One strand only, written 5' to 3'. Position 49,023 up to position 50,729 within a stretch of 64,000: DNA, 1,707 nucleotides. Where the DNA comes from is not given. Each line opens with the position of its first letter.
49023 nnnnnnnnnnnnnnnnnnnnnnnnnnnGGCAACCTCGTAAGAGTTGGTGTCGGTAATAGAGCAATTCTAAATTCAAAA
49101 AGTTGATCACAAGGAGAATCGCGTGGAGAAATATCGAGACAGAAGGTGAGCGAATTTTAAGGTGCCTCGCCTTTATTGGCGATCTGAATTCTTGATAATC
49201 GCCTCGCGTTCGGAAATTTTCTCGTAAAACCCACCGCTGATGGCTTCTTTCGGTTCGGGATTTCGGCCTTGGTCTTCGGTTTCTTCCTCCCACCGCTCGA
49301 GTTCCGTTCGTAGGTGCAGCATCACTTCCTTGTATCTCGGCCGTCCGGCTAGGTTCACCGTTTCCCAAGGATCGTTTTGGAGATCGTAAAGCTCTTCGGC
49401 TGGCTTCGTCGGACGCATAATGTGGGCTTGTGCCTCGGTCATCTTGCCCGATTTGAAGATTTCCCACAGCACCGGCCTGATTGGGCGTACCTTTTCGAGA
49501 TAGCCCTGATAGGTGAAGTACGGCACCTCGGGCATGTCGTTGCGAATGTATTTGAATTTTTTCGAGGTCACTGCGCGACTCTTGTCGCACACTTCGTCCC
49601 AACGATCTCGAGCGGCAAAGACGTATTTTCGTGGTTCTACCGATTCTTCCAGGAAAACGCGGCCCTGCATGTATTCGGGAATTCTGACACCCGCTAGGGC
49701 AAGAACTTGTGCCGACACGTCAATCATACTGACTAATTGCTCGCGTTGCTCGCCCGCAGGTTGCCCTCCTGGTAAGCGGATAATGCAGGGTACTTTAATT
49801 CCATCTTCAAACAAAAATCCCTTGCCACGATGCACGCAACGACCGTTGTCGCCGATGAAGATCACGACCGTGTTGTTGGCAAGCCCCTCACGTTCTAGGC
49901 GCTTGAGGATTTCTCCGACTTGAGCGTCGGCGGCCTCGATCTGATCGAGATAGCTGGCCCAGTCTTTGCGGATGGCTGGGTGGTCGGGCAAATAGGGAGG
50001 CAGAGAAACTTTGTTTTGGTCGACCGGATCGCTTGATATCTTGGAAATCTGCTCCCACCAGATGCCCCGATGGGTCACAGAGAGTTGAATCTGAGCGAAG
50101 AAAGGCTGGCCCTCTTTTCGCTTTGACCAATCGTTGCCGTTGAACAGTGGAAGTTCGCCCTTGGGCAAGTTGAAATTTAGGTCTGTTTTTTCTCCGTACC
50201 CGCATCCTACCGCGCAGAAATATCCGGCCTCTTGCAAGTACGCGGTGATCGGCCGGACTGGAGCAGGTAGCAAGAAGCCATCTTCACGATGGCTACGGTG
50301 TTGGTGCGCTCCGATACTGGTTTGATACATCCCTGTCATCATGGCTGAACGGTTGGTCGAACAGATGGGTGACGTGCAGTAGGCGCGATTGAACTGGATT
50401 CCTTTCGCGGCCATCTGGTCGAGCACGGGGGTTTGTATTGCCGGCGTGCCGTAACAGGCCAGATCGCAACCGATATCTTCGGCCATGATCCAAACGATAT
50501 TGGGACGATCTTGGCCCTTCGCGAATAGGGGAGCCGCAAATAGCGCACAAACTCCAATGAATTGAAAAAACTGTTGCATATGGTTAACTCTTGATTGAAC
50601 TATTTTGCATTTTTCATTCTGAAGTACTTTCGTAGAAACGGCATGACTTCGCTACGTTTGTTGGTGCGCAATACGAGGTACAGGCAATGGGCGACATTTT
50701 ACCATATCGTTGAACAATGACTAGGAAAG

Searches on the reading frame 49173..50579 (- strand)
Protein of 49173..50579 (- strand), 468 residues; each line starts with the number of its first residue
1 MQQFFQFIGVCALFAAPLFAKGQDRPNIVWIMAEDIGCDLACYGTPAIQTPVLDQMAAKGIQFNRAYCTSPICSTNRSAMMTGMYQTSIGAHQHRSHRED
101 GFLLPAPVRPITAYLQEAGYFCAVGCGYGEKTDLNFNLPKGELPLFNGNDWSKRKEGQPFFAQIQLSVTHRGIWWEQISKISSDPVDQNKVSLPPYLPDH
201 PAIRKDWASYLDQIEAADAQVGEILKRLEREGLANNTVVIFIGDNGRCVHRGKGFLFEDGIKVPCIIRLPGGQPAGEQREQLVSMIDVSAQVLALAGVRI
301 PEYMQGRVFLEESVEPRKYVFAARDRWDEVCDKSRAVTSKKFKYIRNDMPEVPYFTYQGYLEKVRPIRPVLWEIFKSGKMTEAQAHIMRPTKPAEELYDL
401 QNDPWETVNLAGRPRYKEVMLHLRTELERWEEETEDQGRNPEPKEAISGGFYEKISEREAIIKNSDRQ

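Call 3: search_protein_families(library=pfam, proteins=[window:49173-50579:-], max_evalue=0.01)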
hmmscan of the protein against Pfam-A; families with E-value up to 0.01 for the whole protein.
window:49173-50579:- (468 aa): 5 families
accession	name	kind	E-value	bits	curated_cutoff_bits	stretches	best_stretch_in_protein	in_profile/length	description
PF00884.28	Sulfatase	-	1.7e-35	123.2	25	2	149-298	154-301/301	Sulfatase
PF16347.10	SGSH_C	-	3.6e-17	63.4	29.3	2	253-311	8-66/154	N-sulphoglucosamine sulphohydrolase, C-terminal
PF01663.27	Phosphodiest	-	0.0003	20.9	23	0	210-246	184-220/342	Type I phosphodiesterase / nucleotide pyrophosphatase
PF14707.11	Sulfatase_C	-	0.0027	18.7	30.9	1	396-434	57-96/127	C-terminal region of aryl-sulfatase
PF02995.22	DUF229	-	0.0066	15.6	25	1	210-246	306-342/496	Protein of unknown function (DUF229)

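Call 4: search_protein_families(library=ncbifam, proteins=[window:49173-50579:-], max_evalue=0.01)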
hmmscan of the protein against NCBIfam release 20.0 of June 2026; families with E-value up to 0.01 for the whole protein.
window:49173-50579:- (468 aa): 6 families
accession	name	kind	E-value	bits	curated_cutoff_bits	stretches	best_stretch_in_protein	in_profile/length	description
NF010322.0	PRK13759.1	equivalog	9.5e-39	133.2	481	3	164-345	228-413/486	arylsulfatase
TIGR03417.1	chol_sulfatase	equivalog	6.4e-31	107.8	433.45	3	25-121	2-94/500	choline-sulfatase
NF045661.1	HdlasePehA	equivalog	1.8e-19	69.8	900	2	201-310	275-389/506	phosphoric/sulfuric ester hydrolase PehA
NF052527.1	Mn_arylsulf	exception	1.7e-17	63.5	850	2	25-90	1-68/479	manganese-dependent arylsulfatase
NF053595.1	LptchSynLtaSGpos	equivalog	0.00097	17.8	970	0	209-305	429-535/626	lipoteichoic acid synthase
NF038282.1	LapC_YejM_PbgA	exception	0.0013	17.1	825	1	208-293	412-497/584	LPS biosynthesis-modulating metalloenzyme YejM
